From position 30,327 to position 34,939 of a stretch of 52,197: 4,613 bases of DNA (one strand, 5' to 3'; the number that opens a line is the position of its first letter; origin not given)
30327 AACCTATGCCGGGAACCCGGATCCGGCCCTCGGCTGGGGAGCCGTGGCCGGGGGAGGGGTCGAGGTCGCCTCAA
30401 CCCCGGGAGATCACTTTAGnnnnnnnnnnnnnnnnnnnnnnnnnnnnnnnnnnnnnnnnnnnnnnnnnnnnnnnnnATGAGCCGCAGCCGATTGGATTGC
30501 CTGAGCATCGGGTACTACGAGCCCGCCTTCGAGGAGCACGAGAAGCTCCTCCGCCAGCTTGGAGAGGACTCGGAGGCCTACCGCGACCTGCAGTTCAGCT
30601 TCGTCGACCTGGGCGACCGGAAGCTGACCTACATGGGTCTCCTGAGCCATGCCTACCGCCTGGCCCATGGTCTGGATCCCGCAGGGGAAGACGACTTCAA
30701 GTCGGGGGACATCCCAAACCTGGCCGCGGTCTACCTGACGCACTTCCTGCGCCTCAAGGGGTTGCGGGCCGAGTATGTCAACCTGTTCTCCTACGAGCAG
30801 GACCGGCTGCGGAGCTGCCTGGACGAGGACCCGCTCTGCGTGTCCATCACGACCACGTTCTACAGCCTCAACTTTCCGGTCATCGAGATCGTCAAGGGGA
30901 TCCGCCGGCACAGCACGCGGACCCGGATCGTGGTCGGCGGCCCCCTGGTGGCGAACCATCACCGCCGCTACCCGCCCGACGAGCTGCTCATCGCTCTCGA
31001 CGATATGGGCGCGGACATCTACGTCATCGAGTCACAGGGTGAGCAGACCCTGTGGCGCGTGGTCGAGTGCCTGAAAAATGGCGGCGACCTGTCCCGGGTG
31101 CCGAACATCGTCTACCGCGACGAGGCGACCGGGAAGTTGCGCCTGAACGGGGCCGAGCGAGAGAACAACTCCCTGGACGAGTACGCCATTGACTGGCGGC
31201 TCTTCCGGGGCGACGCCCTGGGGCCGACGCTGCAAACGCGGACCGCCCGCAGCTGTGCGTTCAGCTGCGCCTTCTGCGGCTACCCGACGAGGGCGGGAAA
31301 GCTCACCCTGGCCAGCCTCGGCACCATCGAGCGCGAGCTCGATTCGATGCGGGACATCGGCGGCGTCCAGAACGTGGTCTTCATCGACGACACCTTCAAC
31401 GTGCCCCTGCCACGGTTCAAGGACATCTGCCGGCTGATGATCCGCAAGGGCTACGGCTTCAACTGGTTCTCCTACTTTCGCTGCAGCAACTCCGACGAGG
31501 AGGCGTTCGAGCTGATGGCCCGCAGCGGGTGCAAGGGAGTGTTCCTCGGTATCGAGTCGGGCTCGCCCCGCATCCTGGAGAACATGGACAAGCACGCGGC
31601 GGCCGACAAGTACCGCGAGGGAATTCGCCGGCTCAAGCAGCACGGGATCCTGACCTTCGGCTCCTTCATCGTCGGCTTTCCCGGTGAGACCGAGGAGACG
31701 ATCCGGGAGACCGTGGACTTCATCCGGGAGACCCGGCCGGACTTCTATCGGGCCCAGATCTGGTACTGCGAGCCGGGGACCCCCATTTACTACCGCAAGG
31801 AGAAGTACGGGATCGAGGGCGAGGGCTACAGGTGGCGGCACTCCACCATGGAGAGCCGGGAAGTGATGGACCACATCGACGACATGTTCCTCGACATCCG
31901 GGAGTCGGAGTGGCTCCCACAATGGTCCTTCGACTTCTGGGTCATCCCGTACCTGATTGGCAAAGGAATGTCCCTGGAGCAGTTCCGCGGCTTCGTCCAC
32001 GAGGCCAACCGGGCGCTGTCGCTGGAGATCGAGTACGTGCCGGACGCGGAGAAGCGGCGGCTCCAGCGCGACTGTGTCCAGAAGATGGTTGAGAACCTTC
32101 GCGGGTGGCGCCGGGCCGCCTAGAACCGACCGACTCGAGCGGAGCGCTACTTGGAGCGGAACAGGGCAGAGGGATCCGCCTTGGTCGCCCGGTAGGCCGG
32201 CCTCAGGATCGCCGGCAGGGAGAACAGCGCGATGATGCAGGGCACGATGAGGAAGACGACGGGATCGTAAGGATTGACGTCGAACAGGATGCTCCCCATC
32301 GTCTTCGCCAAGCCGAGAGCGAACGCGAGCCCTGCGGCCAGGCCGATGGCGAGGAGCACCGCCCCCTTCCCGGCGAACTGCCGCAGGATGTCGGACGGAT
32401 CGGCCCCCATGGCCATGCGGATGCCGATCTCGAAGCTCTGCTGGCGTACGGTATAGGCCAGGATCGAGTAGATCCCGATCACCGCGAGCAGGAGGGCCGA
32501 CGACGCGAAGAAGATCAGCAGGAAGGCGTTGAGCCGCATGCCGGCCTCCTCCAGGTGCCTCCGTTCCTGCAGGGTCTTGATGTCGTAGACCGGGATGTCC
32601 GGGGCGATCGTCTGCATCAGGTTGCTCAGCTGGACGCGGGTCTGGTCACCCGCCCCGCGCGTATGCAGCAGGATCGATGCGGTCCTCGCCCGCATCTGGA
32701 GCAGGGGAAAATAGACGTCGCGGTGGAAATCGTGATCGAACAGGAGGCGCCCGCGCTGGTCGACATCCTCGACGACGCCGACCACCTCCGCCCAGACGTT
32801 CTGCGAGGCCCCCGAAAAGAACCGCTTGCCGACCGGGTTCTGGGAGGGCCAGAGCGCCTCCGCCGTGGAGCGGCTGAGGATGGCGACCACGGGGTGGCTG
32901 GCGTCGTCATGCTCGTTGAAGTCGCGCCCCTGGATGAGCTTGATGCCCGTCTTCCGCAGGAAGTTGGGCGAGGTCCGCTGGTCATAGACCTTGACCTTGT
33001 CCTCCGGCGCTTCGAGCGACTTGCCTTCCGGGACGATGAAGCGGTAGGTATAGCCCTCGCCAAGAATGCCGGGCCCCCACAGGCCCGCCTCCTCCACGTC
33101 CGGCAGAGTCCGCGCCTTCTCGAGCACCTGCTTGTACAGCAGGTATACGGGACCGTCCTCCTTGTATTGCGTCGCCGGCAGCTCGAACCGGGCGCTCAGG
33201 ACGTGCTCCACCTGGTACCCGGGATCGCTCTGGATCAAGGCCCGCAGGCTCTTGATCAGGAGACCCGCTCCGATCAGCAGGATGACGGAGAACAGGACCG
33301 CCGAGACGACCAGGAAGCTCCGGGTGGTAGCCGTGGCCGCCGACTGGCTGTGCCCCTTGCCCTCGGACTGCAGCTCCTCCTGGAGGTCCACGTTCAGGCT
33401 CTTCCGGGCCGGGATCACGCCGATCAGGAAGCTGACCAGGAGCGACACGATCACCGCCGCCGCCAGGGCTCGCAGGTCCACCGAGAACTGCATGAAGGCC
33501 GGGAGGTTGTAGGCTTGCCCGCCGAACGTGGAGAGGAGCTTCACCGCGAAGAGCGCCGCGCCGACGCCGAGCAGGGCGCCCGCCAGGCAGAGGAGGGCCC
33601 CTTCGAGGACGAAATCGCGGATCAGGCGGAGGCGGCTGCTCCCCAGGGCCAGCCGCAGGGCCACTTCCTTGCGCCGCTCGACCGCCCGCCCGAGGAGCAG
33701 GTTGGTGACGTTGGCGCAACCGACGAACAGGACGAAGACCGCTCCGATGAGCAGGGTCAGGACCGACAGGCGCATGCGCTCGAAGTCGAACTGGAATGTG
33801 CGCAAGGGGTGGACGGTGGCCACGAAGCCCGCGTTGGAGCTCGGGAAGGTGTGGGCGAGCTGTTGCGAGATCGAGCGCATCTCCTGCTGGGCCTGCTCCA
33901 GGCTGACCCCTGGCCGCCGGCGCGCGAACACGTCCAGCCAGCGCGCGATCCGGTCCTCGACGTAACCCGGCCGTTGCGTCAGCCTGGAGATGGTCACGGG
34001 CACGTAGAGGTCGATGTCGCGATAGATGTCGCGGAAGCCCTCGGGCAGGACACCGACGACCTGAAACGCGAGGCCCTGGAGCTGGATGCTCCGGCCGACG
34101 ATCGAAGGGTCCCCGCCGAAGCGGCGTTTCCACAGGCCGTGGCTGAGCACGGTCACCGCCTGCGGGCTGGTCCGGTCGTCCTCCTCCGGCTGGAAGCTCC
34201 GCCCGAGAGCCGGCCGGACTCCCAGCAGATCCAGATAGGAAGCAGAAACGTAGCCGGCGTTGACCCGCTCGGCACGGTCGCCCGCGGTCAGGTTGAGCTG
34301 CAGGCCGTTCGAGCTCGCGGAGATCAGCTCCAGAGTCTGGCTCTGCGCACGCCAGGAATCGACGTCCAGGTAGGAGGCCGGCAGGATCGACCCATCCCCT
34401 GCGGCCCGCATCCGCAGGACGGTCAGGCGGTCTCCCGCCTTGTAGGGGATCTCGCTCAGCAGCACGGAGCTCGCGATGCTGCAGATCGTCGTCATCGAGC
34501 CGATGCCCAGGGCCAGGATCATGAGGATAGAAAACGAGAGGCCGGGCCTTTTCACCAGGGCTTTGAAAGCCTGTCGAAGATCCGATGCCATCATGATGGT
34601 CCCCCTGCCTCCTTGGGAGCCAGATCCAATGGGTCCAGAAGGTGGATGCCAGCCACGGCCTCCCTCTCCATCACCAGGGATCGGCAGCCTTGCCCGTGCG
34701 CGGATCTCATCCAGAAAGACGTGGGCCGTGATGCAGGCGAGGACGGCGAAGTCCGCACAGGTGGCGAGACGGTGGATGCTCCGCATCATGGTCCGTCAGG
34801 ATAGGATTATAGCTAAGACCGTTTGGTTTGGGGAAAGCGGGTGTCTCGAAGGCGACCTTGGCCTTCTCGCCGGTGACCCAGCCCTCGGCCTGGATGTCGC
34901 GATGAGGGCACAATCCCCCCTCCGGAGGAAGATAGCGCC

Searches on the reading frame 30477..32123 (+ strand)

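Call 6: search_protein_families(library=pfam, proteins=[window:30477-32123:+], max_evalue=0.01)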
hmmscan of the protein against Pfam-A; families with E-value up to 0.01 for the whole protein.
window:30477-32123:+ (548 aa): 2 families
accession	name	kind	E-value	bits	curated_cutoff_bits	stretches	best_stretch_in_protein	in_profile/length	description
PF04055.27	Radical_SAM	-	2.4e-25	90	29.5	1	257-416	4-166/166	Radical SAM superfamily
PF02310.24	B12-binding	-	1.5e-06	28.5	32.1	1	77-164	10-97/121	B12 binding domain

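Call 17: search_protein_families(library=ncbifam, proteins=[window:30477-32123:+], max_evalue=0.1)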
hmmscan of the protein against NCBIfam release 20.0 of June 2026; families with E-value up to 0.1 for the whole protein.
window:30477-32123:+ (548 aa): 26 families (the best 25 are shown)
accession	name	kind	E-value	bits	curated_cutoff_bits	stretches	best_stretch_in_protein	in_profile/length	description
TIGR04479.1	bcpD_PhpK_rSAM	subfamily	1.2e-191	637.5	600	1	7-512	2-502/504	PhpK family radical SAM P-methyltransferase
NF050148.1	rSAM_ApyD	equivalog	8.9e-31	107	750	1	113-455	69-406/645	RiPP biosynthesis radical SAM protein ApyD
TIGR04072.2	rSAM_ladder_B12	equivalog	1.9e-29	102.6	360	1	135-418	86-348/443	lipid biosynthesis B12-binding/radical SAM protein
TIGR03471.1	HpnJ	equivalog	4.8e-29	101.6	577.6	1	249-445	195-391/472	hopanoid biosynthesis associated radical SAM protein HpnJ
TIGR04014.1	B12_SAM_MJ_0865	equivalog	1.3e-26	93.4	360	2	342-436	259-353/434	methyl-coenzyme M reductase glutamine C-methyltransferase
TIGR04385.1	B12_rSAM_cofa1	equivalog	1.7e-24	86.8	450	1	129-417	80-362/438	B12 lower ligand biosynthesis radical SAM protein BzaD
TIGR02026.1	BchE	equivalog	3.2e-21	75.8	481.35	1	126-440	70-386/497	magnesium-protoporphyrin IX monomethyl ester anaerobic oxidative cyclase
TIGR04013.1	B12_SAM_MJ_1487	hypoth_equivalog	4.3e-19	68.6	251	2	354-420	268-334/382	TIGR04013 family B12-binding domain/radical SAM domain-containing protein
NF033070.1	rSAM_AprD4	equivalog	5.3e-17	61.8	500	1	258-418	203-365/456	AprD4 family radical SAM diol-dehydratase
TIGR00089.1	TIGR00089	subfamily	3.6e-16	59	251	1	259-443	148-342/429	MiaB/RimO family radical SAM methylthiotransferase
TIGR04428.1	B12_rSAM_trp_MT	equivalog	7.2e-15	54.3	500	1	241-415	209-394/558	tryptophan 2-C-methyltransferase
NF038361.1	rSAM_Sden_1168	equivalog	7.2e-13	47.9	575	1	252-418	283-450/560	Sden_1168 family B12-binding radical SAM P-methyltransferase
TIGR03975.1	rSAM_ocin_1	subfamily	8.2e-13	47.7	281.85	1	111-418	121-429/606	RiPP maturation radical SAM C-methyltransferase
TIGR04367.1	HpnR_B12_rSAM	equivalog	8.3e-13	47.7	650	1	112-441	54-373/490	hopanoid C-3 methylase HpnR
TIGR01125.1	TIGR01125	equivalog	3.3e-12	46.2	356.95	1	255-422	141-319/432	30S ribosomal protein S12 methylthiotransferase RimO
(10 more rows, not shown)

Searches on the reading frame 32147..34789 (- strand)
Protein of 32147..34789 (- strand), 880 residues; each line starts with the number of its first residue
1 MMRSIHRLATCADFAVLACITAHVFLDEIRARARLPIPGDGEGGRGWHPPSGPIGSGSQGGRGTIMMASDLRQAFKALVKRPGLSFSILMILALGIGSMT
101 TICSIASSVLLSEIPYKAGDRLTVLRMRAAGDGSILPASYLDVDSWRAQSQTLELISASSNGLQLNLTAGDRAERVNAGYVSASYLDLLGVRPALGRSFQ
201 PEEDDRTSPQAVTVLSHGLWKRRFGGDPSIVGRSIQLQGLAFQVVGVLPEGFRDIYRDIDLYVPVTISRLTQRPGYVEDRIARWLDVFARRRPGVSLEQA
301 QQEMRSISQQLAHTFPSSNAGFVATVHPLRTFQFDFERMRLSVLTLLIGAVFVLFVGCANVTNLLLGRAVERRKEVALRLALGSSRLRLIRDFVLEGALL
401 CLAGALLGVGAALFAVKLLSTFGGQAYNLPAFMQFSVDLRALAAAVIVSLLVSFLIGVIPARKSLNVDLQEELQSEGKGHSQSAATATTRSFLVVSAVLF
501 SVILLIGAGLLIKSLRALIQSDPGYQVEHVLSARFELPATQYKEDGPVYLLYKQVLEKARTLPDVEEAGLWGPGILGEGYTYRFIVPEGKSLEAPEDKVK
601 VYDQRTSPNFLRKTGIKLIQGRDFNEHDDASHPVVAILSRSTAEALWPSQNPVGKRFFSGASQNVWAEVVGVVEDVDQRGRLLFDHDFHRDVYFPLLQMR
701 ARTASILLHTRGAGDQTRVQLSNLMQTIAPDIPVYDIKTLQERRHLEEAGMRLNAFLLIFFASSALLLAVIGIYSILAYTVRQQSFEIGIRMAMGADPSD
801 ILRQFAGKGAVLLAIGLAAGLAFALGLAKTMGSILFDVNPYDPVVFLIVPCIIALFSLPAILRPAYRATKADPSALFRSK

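Call 11: search_protein_families(library=pfam, proteins=[window:32147-34789:-], max_evalue=0.01)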
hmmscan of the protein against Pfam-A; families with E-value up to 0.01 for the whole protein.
window:32147-34789:- (880 aa): 3 families
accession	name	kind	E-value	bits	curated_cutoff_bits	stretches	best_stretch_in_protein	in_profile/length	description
PF12704.14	MacB_PCD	-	8.8e-39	134.4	27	2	89-306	5-206/207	MacB-like periplasmic core domain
PF02687.27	FtsX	-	2.7e-26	92.4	25.5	2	348-467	2-118/120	FtsX-like permease C-terminal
PF01177.27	Asp_Glu_race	-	0.00041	20.6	31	1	3-38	58-94/211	Asp/Glu/Hydantoin racemase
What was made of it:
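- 32147..34789 (-): MacB/FtsX-type permease, divergently oriented. A possible exporter, but its membership of the system is uncertain. Call 11.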
